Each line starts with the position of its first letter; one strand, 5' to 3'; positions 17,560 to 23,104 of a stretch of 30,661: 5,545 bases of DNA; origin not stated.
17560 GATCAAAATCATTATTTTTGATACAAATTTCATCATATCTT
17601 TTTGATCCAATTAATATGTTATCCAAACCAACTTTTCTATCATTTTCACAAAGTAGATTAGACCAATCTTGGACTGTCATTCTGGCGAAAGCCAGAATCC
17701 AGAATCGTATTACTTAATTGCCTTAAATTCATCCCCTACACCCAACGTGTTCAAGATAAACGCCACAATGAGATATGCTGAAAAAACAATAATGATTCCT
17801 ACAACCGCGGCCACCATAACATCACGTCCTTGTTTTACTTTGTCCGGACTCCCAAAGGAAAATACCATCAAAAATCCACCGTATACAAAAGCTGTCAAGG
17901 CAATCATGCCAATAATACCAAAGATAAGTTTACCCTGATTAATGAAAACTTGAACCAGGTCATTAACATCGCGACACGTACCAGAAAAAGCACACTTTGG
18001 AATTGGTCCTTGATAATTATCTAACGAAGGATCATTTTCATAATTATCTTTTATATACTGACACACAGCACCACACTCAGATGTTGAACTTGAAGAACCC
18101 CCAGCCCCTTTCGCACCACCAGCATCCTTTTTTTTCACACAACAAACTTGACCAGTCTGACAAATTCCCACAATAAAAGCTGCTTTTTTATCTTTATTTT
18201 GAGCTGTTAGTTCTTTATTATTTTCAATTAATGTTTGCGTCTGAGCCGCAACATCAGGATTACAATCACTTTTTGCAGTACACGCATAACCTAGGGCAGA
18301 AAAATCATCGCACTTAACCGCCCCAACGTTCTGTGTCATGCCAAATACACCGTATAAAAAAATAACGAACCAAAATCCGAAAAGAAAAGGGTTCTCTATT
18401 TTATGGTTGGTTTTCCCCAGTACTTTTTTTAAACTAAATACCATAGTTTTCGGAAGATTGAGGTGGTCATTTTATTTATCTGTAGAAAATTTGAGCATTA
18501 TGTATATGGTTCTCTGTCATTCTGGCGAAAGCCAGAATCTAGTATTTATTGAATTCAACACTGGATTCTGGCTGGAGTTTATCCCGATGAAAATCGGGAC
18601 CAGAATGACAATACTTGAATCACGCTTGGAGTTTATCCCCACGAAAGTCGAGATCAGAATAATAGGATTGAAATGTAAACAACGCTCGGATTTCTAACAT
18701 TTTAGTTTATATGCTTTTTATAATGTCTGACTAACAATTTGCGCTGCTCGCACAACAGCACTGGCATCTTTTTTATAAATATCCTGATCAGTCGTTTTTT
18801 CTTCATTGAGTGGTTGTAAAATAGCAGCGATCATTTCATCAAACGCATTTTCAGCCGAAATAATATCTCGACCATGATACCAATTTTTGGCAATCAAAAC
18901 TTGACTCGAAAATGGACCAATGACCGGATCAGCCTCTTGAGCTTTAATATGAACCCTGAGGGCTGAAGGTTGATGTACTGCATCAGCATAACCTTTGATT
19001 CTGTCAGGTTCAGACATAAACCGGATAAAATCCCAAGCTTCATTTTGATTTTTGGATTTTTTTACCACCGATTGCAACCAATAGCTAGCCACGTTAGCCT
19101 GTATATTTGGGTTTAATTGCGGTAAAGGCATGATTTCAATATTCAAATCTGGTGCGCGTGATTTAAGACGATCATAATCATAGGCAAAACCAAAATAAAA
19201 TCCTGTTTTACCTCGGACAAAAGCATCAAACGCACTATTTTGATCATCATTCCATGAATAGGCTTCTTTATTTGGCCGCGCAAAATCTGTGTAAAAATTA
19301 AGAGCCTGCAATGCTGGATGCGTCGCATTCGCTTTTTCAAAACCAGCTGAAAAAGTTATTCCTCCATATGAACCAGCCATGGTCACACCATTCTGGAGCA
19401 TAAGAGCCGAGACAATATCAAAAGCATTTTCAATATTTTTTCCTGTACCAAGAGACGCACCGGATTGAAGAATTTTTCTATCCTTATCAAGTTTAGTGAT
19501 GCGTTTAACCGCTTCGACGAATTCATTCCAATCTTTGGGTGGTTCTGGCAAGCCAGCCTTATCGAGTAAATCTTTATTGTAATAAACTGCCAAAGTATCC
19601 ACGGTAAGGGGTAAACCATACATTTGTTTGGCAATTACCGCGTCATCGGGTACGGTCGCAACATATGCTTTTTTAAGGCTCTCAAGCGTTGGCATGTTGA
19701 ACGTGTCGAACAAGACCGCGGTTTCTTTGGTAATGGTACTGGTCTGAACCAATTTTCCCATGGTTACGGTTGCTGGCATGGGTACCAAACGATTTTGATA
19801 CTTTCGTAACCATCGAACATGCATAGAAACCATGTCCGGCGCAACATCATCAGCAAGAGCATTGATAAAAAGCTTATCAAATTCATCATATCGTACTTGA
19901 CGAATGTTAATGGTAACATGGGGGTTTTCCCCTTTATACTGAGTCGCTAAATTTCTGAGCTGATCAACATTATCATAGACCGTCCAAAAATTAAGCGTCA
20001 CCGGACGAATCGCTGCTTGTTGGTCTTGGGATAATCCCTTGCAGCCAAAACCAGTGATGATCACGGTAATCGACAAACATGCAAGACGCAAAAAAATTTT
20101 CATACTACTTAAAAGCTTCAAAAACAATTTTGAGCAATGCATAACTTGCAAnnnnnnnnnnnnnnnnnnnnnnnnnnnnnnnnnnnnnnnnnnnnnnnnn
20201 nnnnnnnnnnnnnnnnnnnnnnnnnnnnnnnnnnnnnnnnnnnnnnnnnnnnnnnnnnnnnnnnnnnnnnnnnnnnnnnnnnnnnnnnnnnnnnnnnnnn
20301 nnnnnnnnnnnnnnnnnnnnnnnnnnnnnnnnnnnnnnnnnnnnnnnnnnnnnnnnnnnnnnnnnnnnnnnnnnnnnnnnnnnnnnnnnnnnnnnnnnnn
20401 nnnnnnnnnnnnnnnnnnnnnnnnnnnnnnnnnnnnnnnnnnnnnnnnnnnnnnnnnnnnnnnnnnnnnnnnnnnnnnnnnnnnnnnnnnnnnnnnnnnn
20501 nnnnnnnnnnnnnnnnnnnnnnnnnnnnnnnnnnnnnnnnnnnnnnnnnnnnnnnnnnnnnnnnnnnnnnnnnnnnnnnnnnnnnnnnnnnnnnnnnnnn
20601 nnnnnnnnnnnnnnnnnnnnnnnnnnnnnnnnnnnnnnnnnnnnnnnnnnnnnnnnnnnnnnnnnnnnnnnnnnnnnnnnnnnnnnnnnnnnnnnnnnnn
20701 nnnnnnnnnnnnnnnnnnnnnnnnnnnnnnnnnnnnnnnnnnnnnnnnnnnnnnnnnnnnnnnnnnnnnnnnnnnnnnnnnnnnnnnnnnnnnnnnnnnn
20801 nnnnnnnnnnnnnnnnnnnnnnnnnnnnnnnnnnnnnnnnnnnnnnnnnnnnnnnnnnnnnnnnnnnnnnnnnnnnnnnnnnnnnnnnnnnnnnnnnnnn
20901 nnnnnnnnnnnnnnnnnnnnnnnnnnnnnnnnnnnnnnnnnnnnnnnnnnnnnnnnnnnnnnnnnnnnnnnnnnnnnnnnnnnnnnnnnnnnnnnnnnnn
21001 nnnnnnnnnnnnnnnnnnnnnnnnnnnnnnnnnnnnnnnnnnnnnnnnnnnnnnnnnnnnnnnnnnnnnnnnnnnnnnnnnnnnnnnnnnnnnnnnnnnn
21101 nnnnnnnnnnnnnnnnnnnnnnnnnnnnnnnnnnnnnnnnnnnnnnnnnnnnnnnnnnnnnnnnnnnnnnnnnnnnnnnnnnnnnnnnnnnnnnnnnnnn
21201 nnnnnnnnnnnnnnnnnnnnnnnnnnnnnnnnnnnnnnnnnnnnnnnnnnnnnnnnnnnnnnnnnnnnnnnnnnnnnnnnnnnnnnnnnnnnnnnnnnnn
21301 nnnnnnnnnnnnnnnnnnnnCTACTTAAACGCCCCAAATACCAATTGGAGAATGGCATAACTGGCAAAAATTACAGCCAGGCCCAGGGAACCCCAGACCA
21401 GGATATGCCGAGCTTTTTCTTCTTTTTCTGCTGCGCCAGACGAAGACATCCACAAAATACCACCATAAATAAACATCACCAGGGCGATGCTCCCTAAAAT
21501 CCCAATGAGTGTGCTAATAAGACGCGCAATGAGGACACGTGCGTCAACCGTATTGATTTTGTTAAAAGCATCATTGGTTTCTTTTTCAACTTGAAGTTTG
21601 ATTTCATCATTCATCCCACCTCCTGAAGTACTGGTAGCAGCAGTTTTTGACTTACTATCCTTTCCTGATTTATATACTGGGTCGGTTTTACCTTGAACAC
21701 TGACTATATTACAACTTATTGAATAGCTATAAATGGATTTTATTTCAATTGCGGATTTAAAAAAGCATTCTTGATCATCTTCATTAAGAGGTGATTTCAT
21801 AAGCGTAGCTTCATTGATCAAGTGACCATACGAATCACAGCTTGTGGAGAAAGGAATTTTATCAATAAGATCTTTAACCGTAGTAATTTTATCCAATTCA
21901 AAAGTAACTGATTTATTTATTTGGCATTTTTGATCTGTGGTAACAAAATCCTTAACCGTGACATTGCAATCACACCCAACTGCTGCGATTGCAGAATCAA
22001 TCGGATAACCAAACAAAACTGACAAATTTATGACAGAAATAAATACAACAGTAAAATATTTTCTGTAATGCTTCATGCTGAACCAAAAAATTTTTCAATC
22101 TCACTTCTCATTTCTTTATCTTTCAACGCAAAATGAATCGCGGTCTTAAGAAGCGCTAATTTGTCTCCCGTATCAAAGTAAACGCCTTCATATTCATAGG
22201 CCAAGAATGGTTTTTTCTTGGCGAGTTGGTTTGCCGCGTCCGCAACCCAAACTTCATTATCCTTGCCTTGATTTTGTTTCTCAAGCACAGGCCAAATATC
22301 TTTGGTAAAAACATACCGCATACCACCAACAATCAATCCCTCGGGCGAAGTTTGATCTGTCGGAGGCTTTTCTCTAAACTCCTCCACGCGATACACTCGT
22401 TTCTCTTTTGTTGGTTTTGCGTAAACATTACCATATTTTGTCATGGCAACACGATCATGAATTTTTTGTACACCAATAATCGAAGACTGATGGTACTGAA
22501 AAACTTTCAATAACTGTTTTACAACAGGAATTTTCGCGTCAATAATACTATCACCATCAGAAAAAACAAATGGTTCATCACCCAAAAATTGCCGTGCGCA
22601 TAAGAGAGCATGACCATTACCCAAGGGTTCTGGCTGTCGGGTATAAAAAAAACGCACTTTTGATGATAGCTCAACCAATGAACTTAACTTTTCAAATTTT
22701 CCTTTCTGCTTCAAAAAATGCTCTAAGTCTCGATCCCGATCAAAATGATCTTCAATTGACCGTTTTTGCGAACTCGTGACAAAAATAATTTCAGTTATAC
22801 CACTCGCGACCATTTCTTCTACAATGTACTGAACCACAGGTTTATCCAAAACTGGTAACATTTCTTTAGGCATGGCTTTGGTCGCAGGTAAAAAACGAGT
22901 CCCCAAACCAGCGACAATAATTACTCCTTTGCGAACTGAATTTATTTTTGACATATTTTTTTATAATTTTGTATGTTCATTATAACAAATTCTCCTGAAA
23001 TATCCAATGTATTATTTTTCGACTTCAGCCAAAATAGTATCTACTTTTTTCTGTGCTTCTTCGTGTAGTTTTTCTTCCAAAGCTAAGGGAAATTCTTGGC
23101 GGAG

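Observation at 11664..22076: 13-gene modular TrbC/VirB2-like pilin array with no T4SS machinery: candidate adhesin diversification system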

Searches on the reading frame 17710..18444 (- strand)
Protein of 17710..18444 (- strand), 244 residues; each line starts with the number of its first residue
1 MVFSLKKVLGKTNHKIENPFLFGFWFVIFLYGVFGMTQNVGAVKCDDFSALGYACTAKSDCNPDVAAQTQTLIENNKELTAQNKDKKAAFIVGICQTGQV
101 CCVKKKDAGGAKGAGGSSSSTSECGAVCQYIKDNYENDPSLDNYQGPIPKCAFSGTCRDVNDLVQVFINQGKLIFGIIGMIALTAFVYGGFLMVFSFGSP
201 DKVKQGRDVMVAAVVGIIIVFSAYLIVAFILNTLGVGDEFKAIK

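Call 5: search_protein_families(library=pfam, proteins=[window:17710-18444:-], max_evalue=0.01)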
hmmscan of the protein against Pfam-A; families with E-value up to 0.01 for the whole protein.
window:17710-18444:- (244 aa): 2 families
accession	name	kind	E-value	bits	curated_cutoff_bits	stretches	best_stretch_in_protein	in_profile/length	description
PF18895.5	T4SS_pilin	-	1.2e-08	35.3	26.6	1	166-230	7-71/71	Type IV secretion system pilin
PF03631.20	Virul_fac_BrkB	-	0.0075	16.4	33.7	1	172-234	156-218/259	Virulence factor BrkB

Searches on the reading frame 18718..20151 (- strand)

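Call 5: search_protein_families(library=pfam, proteins=[window:18718-20151:-], max_evalue=0.01)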
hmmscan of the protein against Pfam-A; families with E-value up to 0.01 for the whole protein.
window:18718-20151:- (477 aa): 3 families
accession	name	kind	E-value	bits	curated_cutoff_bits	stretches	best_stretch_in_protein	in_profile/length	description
PF01547.30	SBP_bac_1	-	2.8e-31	110.1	26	1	64-383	9-304/307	Bacterial extracellular solute-binding protein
PF13416.11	SBP_bac_8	-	3.2e-22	80.1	27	1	68-390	2-254/279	Bacterial extracellular solute-binding protein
PF13343.11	SBP_bac_6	-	0.0078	16.2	24.6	0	147-213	29-88/245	Bacterial extracellular solute-binding protein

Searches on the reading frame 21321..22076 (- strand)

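Call 5: search_protein_families(library=pfam, proteins=[window:21321-22076:-], max_evalue=0.01)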
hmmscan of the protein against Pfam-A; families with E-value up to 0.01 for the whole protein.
window:21321-22076:- (251 aa): 1 family
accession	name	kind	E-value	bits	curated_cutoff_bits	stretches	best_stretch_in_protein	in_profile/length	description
PF18895.5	T4SS_pilin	-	3e-06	27.6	26.6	1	183-245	9-70/71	Type IV secretion system pilin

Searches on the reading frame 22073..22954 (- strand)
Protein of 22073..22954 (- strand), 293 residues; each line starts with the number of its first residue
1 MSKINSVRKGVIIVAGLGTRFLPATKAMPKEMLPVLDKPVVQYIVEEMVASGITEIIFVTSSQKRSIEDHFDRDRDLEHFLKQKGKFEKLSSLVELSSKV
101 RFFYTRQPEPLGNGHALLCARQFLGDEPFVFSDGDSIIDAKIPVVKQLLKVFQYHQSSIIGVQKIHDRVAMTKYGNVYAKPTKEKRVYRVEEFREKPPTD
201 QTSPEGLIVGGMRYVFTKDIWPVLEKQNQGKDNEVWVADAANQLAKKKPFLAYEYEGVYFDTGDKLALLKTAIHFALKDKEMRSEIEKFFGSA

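Call 5: search_protein_families(library=pfam, proteins=[window:22073-22954:-], max_evalue=0.01)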
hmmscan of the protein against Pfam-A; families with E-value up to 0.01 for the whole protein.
window:22073-22954:- (293 aa): 2 families
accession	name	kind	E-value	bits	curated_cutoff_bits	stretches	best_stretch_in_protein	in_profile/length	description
PF00483.29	NTP_transferase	-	1.4e-27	97.3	21.2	1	9-271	1-238/245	Nucleotidyl transferase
PF12804.13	NTP_transf_3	-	9.5e-06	26.3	27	1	10-168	1-127/160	MobA-like NTP transferase domain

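Call 54: find_related_loci(query=window:22073-22954:-, collection=genome_contigs, flank=10000)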
Query window:22073-22954:- (293 aa) in genome_contigs; peptide patterns used: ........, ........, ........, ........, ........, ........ (x = any residue, [..] = any of these).
600 stretches matched a pattern (row limit reached: there are more); 594 encode a relative of the query (tblastn E <= 1e-3); the best 80 are kept; 80 distinct loci.
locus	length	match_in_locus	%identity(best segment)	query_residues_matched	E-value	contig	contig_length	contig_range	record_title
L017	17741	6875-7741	76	2-290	9e-149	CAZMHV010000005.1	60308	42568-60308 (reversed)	MAG TPA_asm: uncultured Gammaproteobacteria bacterium isolate SRP342105_co1_345 genome assembly, contig: NODE_623_length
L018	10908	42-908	74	1-290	3e-147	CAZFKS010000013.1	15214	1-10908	MAG TPA_asm: uncultured Gammaproteobacteria bacterium isolate SRP257259_co1_329 genome assembly, contig: NODE_5069_lengt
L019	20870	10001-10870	69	4-293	3e-137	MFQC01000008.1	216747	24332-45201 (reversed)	MAG: Candidatus Magasanikbacteria bacterium RIFCSPHIGHO2_02_FULL_48_18 rifcsphigho2_02_scaffold_236, whole genome shotgu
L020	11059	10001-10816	73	7-279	1e-135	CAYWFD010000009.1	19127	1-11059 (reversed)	MAG TPA_asm: uncultured Gammaproteobacteria bacterium isolate binchicken_co326_112 genome assembly, contig: NODE_1370_le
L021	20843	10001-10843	60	1-278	1e-110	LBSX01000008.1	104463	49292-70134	MAG: Candidatus Magasanikbacteria bacterium GW2011_GWC2_37_14 US42_C0008, whole genome shotgun sequence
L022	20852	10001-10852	45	4-291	7e-82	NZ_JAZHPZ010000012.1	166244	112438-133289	Paenibacillus haidiansis strain M1 Scaffold12, whole genome shotgun sequence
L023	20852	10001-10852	45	3-290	2e-81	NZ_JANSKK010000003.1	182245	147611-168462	Staphylococcus pettenkoferi strain NSP008H contig_3_1, whole genome shotgun sequence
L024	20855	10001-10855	45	2-290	4e-81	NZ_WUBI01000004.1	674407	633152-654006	Paenibacillus dendrobii strain HJL G12 NODE_4, whole genome shotgun sequence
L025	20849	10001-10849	46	4-290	6e-80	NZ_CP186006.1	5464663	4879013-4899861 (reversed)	Paenibacillus sp. EC2-1 chromosome, complete genome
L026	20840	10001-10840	47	7-290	7e-80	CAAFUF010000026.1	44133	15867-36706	MAG TPA_asm: Paenibacillaceae bacterium, isolate HGM11183, WGS project CAAFUF010000000 data, contig: SRS311478_6_k119_51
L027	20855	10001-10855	47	2-290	1e-79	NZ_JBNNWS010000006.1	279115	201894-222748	Heyndrickxia sp. NPDC080065 NPDC080065_100_D2.ctg-0006, whole genome shotgun sequence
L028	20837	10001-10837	47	7-290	8e-79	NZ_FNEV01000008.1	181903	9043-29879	Salimicrobium halophilum strain DSM 4771, whole genome shotgun sequence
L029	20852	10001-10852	47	3-290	1e-78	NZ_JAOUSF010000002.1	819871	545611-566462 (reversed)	Perspicuibacillus lycopersici strain JCM 19140 TSA8126_2, whole genome shotgun sequence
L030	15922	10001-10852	47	3-290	2e-79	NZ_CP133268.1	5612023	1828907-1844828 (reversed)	Neobacillus sp. PS3-12 chromosome, complete genome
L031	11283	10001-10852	46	3-290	2e-78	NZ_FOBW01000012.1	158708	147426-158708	Mesobacillus persicus strain B48,IBRC-M 10115,DSM 25386,CECT 8001, whole genome shotgun sequence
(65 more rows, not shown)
